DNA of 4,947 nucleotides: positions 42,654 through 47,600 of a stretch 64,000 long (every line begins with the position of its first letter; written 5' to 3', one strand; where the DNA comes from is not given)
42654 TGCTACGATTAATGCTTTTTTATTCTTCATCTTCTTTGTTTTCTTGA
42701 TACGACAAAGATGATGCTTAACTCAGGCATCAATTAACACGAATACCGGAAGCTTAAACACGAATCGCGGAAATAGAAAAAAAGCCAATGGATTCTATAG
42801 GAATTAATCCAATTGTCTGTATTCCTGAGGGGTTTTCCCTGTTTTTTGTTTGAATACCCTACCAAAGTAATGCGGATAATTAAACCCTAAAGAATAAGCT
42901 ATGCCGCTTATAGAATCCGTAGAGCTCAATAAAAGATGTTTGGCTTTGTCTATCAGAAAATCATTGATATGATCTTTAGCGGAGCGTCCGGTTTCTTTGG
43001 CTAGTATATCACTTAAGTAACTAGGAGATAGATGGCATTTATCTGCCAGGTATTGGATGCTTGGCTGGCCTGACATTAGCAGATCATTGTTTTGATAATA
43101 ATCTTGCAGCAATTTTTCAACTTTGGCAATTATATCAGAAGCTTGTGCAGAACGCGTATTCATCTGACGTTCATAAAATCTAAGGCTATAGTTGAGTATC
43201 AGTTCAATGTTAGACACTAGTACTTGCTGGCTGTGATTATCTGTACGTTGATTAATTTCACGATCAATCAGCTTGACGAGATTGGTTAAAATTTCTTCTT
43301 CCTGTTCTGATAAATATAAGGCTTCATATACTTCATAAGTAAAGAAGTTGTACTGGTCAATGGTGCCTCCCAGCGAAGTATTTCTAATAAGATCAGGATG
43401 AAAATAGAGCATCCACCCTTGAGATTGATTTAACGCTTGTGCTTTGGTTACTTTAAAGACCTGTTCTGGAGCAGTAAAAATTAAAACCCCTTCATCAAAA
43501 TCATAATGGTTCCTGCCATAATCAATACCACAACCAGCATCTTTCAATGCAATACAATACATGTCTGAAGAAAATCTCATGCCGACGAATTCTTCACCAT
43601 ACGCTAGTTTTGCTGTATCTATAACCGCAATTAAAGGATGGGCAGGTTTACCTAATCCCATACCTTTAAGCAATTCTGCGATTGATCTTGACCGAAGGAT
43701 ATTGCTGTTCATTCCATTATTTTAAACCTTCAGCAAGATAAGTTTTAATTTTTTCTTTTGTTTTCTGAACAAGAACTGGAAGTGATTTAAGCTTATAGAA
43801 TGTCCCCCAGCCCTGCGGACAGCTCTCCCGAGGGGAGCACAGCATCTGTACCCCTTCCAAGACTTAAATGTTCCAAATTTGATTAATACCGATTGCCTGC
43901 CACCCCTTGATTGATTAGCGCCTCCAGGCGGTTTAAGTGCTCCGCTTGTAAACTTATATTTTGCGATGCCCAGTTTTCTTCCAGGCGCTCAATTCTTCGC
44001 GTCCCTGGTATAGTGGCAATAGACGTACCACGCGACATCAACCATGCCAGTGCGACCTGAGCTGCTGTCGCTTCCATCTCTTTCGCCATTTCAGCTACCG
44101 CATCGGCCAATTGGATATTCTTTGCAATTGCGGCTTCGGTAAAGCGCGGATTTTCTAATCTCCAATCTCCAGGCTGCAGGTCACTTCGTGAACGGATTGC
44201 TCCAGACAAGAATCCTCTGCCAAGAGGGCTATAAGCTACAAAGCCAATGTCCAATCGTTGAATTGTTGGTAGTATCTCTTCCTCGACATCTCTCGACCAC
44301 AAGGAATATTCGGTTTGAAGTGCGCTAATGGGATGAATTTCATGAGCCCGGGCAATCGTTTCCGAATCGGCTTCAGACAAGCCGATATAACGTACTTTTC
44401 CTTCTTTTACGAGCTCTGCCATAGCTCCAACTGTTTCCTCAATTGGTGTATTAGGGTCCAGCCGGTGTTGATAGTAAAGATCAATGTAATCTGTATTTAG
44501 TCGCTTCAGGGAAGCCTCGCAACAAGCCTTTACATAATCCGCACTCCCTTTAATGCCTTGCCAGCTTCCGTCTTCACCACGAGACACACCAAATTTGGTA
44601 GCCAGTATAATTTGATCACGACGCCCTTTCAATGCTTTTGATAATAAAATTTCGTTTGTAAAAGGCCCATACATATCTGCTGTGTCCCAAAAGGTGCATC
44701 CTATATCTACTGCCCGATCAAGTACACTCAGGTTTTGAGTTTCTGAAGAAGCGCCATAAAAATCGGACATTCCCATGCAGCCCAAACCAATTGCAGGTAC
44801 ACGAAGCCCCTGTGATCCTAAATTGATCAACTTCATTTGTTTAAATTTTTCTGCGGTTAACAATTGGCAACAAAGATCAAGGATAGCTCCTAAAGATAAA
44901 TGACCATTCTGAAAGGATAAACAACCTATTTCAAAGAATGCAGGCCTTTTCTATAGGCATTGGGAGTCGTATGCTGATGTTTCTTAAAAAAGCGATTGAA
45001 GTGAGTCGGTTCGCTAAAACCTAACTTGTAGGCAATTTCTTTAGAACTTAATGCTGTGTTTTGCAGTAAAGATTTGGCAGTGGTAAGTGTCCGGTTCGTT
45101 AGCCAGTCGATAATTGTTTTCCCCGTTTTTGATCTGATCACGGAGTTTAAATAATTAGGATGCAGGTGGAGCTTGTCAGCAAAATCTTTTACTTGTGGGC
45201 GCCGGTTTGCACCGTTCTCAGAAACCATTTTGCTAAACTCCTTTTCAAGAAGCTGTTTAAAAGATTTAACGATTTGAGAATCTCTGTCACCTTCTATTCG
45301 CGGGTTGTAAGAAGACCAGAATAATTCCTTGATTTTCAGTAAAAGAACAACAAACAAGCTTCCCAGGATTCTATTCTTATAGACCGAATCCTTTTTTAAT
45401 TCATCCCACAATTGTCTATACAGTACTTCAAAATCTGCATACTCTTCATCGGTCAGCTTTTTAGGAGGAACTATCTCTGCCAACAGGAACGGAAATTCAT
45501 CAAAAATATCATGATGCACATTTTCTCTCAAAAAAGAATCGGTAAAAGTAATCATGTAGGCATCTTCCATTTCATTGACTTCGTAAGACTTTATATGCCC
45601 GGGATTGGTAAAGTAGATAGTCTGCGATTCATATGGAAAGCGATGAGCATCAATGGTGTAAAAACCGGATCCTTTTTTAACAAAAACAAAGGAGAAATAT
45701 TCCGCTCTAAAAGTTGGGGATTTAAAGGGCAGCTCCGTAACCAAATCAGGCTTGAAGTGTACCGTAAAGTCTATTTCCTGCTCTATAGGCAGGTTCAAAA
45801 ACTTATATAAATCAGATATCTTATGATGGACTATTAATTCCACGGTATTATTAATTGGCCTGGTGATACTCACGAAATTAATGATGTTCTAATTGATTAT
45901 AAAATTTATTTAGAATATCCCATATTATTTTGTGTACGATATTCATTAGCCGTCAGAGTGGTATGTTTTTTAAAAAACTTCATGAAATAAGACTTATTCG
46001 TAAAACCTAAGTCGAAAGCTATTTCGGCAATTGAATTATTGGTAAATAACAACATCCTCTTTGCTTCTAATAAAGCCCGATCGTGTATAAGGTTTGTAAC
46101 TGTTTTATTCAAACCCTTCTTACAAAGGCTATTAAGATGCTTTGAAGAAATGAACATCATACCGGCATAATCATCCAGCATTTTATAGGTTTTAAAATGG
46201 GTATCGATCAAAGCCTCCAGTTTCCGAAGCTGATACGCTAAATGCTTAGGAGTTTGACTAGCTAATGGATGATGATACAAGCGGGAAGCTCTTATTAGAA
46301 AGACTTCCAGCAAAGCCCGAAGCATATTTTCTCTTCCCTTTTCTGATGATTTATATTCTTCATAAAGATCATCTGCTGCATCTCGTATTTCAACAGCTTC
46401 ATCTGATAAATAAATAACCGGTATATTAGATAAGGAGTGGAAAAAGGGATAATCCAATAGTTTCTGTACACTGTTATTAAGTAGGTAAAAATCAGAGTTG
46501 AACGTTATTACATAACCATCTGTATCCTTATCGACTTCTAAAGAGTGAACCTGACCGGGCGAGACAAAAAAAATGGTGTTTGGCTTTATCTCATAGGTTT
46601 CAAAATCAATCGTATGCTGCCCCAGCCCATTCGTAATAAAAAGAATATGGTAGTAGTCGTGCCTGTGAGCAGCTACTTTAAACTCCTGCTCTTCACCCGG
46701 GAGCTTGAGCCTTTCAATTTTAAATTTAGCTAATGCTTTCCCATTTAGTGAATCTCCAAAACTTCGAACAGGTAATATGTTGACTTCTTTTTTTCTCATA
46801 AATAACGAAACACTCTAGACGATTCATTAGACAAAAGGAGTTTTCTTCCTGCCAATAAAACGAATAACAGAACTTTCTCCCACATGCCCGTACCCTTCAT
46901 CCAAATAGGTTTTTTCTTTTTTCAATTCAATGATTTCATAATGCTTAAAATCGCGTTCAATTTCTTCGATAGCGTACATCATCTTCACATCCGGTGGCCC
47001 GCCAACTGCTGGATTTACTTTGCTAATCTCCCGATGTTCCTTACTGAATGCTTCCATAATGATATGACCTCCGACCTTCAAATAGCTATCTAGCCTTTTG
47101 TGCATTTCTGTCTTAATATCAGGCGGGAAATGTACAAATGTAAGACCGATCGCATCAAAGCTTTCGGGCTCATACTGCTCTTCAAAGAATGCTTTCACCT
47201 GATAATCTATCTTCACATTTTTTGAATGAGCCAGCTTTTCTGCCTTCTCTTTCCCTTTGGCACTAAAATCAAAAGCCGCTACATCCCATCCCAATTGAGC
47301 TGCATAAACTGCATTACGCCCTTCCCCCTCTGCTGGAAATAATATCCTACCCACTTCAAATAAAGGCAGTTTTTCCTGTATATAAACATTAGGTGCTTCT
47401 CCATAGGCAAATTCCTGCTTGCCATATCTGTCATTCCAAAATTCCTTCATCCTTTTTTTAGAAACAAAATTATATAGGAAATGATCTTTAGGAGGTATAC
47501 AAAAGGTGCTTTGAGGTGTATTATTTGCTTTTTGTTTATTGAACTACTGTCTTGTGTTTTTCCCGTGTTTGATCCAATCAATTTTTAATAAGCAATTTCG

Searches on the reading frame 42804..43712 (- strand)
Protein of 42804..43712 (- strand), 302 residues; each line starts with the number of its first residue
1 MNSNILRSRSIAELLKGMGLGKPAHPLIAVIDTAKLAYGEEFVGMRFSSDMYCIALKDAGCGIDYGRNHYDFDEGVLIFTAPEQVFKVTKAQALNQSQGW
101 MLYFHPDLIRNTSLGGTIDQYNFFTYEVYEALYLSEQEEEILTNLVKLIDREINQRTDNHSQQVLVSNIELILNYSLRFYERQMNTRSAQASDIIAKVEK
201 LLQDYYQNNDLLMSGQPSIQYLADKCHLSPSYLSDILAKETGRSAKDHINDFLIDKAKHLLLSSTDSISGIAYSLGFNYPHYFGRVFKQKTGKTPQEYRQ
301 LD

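Call 14: search_protein_families(library=pfam, proteins=[window:42804-43712:-])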
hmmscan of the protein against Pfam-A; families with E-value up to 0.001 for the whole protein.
window:42804-43712:- (302 aa): 2 families
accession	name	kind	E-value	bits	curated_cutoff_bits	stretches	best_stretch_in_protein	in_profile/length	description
PF12833.13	HTH_18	-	2.6e-19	69.7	33.6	1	222-300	1-79/80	Helix-turn-helix domain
PF00165.29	HTH_AraC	-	1.6e-13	50.8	26.6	2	266-300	9-42/42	Bacterial regulatory helix-turn-helix proteins, AraC family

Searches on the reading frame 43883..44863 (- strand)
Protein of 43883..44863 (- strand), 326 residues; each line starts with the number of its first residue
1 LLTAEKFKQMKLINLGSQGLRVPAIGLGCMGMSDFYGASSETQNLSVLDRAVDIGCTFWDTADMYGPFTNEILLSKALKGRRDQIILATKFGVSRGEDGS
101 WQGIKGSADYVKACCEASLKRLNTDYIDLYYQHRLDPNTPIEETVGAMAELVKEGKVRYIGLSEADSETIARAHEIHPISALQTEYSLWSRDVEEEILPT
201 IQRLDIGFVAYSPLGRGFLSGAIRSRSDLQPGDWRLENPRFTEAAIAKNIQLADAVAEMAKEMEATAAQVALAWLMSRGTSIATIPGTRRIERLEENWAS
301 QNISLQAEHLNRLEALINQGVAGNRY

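Call 14: search_protein_families(library=pfam, proteins=[window:43883-44863:-])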
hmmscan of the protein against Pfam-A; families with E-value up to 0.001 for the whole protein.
window:43883-44863:- (326 aa): 1 family
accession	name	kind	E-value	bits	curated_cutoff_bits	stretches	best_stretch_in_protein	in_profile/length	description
PF00248.27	Aldo_ket_red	-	1.7e-79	267.4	24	1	25-317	2-290/291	Aldo/keto reductase family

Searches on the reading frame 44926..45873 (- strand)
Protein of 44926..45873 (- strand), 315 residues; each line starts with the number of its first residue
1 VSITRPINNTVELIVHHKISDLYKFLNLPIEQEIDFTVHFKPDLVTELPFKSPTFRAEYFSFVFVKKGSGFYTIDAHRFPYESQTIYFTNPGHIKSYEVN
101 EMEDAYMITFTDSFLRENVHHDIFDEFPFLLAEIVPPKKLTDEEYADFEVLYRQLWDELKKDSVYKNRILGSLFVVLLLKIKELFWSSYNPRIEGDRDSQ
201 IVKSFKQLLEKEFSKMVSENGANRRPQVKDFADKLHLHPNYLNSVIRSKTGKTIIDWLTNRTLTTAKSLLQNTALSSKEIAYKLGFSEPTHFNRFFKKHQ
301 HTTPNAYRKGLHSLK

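Call 14: search_protein_families(library=pfam, proteins=[window:44926-45873:-])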
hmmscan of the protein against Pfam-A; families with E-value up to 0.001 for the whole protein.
window:44926-45873:- (315 aa): 2 families
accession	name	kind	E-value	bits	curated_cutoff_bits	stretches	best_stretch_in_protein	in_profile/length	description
PF12833.13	HTH_18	-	2e-21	76.5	33.6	1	232-309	2-79/80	Helix-turn-helix domain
PF00165.29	HTH_AraC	-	2.1e-10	40.9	26.6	0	228-259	11-42/42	Bacterial regulatory helix-turn-helix proteins, AraC family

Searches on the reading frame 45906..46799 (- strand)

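Call 14: search_protein_families(library=pfam, proteins=[window:45906-46799:-])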
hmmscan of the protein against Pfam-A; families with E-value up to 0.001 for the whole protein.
window:45906-46799:- (297 aa): 4 families
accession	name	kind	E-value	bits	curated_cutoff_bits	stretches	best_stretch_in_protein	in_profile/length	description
PF12833.13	HTH_18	-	2.5e-19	69.8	33.6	1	211-289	1-79/80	Helix-turn-helix domain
PF02311.25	AraC_binding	-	1.3e-15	57.7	21.1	1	38-149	12-116/135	AraC-like ligand binding domain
PF00165.29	HTH_AraC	-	3e-08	34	26.6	1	253-289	7-42/42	Bacterial regulatory helix-turn-helix proteins, AraC family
PF07883.17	Cupin_2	-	1.3e-05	25.2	27.2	1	39-97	9-66/70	Cupin domain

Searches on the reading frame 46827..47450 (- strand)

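Call 14: search_protein_families(library=pfam, proteins=[window:46827-47450:-])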
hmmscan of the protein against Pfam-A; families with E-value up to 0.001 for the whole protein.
window:46827-47450:- (207 aa): 3 families
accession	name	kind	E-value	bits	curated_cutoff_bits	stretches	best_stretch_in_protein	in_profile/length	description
PF13649.12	Methyltransf_25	-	1.9e-08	35.3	27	1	41-128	6-97/97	Methyltransferase domain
PF08241.18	Methyltransf_11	-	1.1e-06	29.6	21.2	1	42-131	6-94/95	Methyltransferase domain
PF03848.20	TehB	-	0.0001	22.2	20.4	1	34-138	32-139/193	Tellurite resistance protein TehB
